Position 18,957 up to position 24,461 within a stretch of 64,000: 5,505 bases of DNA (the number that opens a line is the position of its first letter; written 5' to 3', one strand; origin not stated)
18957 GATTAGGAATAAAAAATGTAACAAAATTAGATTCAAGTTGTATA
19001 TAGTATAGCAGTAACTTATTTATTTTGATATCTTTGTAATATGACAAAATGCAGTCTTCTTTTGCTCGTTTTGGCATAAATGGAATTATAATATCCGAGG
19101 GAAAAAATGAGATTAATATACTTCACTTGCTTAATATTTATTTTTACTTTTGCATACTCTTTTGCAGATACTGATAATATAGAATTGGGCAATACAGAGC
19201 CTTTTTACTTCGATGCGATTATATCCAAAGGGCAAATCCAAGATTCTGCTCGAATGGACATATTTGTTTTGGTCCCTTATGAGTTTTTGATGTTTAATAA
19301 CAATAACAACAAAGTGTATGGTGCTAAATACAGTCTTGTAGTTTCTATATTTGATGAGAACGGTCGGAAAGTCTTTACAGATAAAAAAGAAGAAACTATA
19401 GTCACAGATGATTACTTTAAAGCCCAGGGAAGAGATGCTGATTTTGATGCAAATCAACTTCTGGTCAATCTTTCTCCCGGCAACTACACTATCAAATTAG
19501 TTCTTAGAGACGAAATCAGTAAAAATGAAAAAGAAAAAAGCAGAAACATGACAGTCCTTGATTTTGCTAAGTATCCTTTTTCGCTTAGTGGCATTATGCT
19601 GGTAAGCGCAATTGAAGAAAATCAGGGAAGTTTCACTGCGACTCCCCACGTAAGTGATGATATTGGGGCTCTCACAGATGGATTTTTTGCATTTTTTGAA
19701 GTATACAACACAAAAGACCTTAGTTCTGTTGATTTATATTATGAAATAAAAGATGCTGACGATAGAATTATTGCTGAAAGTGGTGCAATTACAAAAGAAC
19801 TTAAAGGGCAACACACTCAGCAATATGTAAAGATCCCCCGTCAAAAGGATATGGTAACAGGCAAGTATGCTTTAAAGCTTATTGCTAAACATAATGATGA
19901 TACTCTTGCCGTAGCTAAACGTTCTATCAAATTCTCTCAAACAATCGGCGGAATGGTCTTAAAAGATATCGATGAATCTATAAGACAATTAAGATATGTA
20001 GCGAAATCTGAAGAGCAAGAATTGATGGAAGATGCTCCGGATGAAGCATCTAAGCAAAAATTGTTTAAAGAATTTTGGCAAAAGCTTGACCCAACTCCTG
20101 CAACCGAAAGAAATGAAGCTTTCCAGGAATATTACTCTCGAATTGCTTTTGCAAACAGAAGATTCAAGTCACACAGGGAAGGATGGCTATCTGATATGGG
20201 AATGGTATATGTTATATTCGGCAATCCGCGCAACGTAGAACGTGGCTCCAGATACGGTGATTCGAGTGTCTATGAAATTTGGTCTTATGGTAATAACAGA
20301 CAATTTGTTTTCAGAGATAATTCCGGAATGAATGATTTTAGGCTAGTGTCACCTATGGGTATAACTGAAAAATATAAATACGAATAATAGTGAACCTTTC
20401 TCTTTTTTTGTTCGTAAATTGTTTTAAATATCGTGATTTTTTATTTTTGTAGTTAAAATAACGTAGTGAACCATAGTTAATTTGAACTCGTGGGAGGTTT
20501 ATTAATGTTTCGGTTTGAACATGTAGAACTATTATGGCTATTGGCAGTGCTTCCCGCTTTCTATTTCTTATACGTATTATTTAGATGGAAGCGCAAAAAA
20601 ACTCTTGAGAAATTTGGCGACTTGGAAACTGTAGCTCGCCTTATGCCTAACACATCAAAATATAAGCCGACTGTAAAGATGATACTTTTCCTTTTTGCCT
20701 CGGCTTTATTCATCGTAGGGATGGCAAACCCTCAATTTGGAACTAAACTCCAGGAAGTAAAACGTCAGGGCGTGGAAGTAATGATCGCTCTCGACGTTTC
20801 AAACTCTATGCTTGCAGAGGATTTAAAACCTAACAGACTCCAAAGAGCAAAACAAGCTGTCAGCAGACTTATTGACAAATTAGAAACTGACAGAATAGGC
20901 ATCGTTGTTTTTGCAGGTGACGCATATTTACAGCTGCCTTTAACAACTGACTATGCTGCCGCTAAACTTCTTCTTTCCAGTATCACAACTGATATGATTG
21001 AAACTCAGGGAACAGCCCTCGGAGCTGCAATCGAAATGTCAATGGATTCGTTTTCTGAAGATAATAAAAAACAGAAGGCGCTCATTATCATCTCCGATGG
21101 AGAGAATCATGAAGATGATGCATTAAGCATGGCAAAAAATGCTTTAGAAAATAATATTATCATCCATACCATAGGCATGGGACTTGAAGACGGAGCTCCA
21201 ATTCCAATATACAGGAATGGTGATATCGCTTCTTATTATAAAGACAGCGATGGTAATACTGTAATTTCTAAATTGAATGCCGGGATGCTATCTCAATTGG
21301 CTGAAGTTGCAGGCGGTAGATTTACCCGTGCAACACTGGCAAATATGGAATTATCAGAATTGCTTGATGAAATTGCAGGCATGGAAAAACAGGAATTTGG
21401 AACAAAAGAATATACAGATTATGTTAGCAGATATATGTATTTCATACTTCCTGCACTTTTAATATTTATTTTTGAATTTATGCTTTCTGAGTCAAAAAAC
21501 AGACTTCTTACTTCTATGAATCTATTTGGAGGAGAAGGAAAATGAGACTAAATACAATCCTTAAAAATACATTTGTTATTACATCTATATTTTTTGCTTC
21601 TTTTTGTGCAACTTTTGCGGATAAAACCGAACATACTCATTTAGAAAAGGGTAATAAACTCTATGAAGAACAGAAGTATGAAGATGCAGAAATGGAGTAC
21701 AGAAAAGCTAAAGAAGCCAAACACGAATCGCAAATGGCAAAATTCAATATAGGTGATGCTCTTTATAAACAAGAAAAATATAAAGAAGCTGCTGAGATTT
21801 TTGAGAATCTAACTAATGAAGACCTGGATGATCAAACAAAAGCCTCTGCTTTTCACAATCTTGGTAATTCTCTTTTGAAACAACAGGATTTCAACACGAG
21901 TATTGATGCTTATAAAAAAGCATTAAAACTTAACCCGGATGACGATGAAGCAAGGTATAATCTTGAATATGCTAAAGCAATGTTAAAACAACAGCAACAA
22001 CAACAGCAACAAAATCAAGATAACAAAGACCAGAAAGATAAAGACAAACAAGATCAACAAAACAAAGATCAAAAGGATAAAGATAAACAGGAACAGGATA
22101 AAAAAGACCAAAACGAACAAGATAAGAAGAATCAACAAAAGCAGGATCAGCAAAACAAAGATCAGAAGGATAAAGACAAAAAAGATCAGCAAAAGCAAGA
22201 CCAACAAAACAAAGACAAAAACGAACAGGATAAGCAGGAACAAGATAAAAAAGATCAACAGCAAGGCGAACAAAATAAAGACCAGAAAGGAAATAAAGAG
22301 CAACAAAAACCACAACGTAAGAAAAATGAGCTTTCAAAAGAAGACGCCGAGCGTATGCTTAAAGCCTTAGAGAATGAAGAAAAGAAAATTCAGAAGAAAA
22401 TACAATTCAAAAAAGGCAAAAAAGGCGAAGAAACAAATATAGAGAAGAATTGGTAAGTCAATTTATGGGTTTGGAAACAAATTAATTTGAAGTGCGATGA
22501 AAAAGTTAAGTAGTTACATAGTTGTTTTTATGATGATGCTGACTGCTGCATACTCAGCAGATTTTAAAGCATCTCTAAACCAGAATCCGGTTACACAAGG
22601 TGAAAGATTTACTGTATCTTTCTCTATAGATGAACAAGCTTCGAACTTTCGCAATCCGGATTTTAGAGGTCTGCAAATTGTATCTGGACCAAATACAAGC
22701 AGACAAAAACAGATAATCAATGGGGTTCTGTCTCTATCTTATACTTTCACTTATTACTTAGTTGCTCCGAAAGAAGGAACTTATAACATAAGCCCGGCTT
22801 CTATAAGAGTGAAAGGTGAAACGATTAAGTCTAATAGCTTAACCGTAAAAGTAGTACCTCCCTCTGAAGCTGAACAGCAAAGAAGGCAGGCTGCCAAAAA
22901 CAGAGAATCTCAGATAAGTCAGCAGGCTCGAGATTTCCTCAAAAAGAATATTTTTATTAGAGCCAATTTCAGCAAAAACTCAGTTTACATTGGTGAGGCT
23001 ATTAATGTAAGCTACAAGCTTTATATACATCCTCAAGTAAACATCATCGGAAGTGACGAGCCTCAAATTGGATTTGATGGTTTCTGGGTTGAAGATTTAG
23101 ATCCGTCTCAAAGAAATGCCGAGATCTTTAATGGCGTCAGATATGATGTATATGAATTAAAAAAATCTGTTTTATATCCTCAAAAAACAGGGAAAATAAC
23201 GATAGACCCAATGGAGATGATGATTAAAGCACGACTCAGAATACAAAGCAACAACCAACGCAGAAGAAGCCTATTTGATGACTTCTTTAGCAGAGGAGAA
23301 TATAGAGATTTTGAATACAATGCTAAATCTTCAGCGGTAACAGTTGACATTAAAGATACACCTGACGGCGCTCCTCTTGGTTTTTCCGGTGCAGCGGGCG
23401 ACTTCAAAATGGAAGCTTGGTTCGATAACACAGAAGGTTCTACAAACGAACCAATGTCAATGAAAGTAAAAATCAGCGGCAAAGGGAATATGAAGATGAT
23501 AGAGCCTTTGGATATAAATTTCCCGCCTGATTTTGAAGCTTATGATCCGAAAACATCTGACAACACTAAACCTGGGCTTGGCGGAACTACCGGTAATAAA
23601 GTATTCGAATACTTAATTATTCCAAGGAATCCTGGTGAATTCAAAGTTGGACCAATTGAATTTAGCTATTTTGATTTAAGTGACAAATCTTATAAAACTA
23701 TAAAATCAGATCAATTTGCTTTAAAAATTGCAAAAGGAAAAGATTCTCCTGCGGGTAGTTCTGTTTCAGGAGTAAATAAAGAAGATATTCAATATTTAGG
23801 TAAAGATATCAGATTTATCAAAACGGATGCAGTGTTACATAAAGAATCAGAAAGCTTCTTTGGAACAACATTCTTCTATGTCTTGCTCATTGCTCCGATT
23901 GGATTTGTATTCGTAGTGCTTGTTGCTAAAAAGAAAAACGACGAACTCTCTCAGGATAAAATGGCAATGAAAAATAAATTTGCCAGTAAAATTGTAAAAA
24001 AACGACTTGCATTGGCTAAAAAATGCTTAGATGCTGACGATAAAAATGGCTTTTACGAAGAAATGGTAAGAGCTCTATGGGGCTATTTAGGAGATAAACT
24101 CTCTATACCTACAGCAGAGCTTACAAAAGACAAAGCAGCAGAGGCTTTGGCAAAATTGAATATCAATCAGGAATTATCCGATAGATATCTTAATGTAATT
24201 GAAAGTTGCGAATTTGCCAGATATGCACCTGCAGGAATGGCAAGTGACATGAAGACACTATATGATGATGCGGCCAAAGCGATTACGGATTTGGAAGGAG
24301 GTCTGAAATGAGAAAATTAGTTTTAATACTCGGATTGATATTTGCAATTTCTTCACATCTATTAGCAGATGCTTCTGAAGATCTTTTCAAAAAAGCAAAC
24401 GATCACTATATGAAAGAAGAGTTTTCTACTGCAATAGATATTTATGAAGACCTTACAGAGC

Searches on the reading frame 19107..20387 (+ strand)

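Call 63: search_protein_families(library=pfam, proteins=[window:19107-20387:+], max_evalue=0.0001)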
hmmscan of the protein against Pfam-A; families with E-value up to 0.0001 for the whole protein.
window:19107-20387:+ (426 aa): 1 family
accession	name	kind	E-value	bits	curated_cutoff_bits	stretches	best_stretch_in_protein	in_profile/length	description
PF20094.4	GWxTD_dom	-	3.2e-22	79.5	26.9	1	286-406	28-143/172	GWxTD domain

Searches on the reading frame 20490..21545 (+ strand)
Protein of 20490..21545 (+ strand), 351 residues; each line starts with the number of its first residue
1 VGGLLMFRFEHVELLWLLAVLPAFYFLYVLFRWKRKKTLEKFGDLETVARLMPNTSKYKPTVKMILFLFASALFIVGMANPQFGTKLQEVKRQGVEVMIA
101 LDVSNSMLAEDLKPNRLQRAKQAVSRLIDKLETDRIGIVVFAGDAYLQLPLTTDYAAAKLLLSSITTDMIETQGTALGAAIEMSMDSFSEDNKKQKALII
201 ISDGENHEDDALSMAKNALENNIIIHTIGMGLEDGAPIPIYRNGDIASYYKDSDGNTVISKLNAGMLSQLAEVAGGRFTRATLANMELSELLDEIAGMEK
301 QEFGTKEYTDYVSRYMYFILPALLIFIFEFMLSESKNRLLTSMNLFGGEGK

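Call 63: search_protein_families(library=pfam, proteins=[window:20490-21545:+], max_evalue=0.0001)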
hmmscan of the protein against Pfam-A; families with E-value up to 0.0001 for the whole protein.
window:20490-21545:+ (351 aa): 4 families
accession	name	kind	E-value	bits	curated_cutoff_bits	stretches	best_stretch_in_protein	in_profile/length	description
PF13519.12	VWA_2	-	2.8e-22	79.8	27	1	97-205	1-107/107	von Willebrand factor type A domain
PF00092.34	VWA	-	2e-18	67.7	23.8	1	97-234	2-143/174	von Willebrand factor type A domain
PF07584.16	BatA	-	4.5e-08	33.9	25.9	1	6-81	1-77/77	Aerotolerance regulator N-terminal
PF06707.17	DUF1194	-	7.8e-05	22.4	27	0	95-252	4-171/206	Protein of unknown function (DUF1194)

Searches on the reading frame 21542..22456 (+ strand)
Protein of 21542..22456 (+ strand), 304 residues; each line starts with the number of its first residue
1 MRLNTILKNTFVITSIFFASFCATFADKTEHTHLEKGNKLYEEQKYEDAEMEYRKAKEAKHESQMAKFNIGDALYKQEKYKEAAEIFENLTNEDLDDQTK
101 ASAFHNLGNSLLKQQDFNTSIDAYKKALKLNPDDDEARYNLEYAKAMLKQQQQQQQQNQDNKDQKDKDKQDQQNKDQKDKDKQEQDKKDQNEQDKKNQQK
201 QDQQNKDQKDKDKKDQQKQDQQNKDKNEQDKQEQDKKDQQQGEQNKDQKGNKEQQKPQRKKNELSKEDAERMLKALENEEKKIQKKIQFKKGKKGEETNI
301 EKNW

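Call 63: search_protein_families(library=pfam, proteins=[window:21542-22456:+], max_evalue=0.0001)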
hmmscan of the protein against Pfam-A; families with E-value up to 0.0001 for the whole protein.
window:21542-22456:+ (304 aa): 9 families
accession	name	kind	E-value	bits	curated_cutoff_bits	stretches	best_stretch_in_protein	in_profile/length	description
PF00515.34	TPR_1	-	2.7e-14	52.7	27.8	1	101-134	1-34/34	Tetratricopeptide repeat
PF07719.23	TPR_2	-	1.8e-12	46.8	27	1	101-134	1-34/34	Tetratricopeptide repeat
PF13432.12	TPR_16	-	5.2e-12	46.4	32.7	0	34-88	1-55/65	Tetratricopeptide repeat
PF13414.12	TPR_11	-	6.2e-11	42.2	26.8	1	108-141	1-34/42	TPR repeat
PF13181.12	TPR_8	-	6.5e-10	38.8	25.7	1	101-134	1-34/34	Tetratricopeptide repeat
PF13176.12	TPR_7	-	3.6e-07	30.2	27.9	0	103-135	1-33/36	Tetratricopeptide repeat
PF14559.12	TPR_19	-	4.9e-07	30.4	25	0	111-152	1-40/68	Tetratricopeptide repeat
PF24575.1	TPR_Slam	-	6.6e-07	30.2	35.2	0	36-87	53-104/104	Surface lipoprotein assembly modifier, N-terminal TPR repeats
PF13424.12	TPR_12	-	3e-06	27.8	30.1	0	101-154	3-62/77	Tetratricopeptide repeat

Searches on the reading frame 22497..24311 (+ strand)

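Call 63: search_protein_families(library=pfam, proteins=[window:22497-24311:+], max_evalue=0.0001)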
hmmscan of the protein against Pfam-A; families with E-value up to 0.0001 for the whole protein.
window:22497-24311:+ (604 aa): 1 family
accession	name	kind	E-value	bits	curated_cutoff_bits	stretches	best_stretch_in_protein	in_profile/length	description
PF13584.12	BatD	-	5e-46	155.7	24.1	3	25-119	1-92/92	BatD DUF11 like domain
